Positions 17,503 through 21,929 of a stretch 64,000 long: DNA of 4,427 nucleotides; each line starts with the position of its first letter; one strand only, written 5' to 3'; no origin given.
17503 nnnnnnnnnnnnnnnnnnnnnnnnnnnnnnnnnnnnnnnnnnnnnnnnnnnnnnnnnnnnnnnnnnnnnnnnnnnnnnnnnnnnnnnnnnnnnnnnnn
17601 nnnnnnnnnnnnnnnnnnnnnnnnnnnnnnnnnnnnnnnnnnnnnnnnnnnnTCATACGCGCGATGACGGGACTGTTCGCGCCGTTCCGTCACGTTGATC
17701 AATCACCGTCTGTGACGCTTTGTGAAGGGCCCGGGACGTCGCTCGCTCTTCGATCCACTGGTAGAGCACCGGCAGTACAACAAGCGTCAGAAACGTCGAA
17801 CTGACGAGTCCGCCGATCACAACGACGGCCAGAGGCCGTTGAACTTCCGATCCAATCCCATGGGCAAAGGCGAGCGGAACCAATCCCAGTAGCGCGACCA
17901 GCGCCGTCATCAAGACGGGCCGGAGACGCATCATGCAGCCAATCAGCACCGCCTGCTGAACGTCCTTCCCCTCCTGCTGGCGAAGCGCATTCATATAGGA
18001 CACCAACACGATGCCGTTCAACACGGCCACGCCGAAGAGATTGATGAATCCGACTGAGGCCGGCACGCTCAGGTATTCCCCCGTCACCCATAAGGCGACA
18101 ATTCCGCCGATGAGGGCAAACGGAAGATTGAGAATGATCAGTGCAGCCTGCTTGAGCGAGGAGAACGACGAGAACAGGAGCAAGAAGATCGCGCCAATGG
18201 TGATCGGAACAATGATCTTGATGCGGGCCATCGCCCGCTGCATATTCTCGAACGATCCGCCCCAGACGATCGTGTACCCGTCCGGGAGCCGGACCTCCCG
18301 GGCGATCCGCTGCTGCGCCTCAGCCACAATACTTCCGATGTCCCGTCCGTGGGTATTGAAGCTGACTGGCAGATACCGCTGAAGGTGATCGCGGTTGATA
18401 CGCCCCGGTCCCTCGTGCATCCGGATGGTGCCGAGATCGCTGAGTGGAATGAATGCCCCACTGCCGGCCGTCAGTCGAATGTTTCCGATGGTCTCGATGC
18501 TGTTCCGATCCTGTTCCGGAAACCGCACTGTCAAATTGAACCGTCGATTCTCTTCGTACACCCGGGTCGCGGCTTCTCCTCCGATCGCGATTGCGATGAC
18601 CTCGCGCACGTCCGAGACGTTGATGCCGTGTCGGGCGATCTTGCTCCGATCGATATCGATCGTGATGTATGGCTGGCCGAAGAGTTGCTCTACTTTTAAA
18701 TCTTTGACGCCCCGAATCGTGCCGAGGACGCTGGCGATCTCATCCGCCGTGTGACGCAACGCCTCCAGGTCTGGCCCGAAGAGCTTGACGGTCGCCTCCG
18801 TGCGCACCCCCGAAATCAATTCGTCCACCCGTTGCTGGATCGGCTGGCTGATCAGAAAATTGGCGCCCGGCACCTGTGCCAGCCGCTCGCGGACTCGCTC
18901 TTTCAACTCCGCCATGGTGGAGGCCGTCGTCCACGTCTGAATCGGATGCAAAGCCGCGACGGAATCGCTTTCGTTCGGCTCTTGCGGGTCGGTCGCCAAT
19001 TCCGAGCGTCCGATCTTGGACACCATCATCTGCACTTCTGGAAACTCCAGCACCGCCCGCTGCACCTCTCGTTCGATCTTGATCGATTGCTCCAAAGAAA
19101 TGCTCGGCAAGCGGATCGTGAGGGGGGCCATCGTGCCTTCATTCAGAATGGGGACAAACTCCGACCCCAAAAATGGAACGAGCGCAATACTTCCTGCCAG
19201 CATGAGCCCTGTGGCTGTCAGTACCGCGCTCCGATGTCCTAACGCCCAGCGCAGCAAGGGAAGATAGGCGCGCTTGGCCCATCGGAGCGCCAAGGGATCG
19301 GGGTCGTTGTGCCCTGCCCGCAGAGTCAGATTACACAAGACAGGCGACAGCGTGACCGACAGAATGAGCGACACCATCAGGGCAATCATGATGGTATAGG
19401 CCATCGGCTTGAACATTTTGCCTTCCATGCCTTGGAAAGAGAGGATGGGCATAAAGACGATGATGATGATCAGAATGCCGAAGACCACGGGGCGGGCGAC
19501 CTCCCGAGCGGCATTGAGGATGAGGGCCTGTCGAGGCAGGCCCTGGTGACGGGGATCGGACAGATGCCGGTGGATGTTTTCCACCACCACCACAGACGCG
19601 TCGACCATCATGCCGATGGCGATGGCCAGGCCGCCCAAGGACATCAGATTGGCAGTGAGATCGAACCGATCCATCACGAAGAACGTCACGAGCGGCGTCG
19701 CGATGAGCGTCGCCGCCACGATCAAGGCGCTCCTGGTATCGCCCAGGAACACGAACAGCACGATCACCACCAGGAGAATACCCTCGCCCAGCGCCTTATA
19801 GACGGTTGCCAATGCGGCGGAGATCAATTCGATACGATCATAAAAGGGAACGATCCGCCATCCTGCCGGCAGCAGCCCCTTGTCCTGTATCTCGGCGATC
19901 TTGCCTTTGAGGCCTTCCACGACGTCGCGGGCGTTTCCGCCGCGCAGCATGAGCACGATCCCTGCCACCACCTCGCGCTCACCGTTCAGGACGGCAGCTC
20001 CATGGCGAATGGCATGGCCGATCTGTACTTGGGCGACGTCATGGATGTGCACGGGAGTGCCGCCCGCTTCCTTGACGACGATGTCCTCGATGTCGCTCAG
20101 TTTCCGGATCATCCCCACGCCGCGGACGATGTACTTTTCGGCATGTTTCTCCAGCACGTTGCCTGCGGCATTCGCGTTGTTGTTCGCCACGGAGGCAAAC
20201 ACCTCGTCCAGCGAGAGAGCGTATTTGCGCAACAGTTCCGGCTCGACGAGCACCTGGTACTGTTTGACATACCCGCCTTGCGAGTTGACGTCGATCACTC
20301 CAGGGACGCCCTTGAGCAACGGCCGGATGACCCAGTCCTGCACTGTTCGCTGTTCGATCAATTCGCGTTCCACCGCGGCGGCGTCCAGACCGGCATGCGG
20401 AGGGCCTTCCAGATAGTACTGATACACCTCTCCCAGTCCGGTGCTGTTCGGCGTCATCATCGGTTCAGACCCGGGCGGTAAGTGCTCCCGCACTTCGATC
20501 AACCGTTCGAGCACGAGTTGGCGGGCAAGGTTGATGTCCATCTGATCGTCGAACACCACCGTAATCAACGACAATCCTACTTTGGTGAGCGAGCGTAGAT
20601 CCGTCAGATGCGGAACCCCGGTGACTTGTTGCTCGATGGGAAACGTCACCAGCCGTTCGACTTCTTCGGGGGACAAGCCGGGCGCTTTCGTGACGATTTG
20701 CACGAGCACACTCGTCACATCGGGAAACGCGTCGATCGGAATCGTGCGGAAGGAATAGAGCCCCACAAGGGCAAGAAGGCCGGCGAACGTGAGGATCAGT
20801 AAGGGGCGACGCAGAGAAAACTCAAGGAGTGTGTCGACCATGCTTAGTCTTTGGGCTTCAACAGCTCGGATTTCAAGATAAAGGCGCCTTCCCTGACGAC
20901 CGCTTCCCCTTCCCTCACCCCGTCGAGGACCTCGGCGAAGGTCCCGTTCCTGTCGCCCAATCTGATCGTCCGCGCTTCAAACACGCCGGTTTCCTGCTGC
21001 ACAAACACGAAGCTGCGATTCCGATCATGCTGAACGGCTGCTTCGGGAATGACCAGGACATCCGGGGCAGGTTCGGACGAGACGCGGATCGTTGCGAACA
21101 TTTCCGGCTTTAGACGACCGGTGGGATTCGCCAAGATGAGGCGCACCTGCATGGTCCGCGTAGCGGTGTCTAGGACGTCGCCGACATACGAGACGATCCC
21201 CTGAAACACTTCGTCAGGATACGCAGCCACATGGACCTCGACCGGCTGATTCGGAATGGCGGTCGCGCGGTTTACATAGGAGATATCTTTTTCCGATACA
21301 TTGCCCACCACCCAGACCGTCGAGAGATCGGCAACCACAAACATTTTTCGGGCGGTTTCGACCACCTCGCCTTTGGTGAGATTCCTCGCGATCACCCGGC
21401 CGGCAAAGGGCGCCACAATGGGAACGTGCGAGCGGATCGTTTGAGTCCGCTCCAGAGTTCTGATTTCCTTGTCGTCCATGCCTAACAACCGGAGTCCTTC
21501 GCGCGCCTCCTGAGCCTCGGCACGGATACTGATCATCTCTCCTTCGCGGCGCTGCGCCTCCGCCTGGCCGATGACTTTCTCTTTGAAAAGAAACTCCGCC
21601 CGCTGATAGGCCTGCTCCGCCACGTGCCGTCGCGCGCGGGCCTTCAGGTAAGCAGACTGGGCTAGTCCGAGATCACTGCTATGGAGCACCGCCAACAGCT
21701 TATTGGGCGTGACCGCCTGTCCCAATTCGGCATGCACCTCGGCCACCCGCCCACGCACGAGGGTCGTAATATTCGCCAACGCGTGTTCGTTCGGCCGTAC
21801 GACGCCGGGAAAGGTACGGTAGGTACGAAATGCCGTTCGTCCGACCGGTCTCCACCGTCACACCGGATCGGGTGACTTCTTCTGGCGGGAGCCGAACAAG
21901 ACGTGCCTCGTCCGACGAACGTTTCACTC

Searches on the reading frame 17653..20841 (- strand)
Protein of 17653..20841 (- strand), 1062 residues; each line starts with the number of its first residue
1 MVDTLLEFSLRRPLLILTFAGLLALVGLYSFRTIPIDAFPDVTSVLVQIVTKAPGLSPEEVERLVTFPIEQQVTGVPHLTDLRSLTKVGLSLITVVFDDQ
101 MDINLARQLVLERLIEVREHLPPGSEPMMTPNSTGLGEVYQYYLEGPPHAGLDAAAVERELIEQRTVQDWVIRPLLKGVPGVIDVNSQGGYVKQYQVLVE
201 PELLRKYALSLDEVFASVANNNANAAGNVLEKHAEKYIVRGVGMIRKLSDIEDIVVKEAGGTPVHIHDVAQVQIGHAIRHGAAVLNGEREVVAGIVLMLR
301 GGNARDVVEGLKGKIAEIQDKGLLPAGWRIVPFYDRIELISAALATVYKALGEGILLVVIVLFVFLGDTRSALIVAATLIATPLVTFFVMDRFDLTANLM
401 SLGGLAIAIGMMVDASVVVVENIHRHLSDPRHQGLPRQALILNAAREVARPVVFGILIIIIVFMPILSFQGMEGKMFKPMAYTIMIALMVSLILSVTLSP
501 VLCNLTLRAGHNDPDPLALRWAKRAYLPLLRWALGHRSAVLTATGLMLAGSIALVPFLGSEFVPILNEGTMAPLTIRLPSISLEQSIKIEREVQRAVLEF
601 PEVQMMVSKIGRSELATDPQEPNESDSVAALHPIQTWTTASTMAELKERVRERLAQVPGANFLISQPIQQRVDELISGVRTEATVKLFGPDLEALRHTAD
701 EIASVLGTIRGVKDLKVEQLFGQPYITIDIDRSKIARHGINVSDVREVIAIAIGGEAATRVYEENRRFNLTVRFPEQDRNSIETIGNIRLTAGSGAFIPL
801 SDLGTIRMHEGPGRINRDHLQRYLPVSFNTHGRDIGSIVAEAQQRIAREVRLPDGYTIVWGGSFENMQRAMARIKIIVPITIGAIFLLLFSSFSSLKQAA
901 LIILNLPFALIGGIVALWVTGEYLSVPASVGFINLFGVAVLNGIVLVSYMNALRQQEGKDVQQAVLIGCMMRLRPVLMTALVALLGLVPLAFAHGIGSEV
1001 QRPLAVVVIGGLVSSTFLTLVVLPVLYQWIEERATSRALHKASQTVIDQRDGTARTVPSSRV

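Call 55: search_protein_families(library=pfam, proteins=[window:17653-20841:-])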
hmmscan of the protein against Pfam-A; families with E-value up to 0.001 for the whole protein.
window:17653-20841:- (1062 aa): 1 family
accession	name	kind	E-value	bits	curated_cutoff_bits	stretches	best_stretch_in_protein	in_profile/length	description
PF00873.25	ACR_tran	-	6.8e-292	971.3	28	1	6-1030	2-1020/1021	AcrB/AcrD/AcrF family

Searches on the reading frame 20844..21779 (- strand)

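Call 55: search_protein_families(library=pfam, proteins=[window:20844-21779:-])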
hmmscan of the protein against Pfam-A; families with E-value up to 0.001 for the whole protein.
window:20844-21779:- (311 aa): 2 families
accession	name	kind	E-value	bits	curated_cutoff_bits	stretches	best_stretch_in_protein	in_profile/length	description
PF16576.10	HlyD_D23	-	3.9e-51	173.8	30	1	2-229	20-214/214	Barrel-sandwich domain of CusB or HlyD membrane-fusion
PF13437.12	HlyD_3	-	3.7e-18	66.7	22.2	1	121-225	2-105/106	HlyD family secretion protein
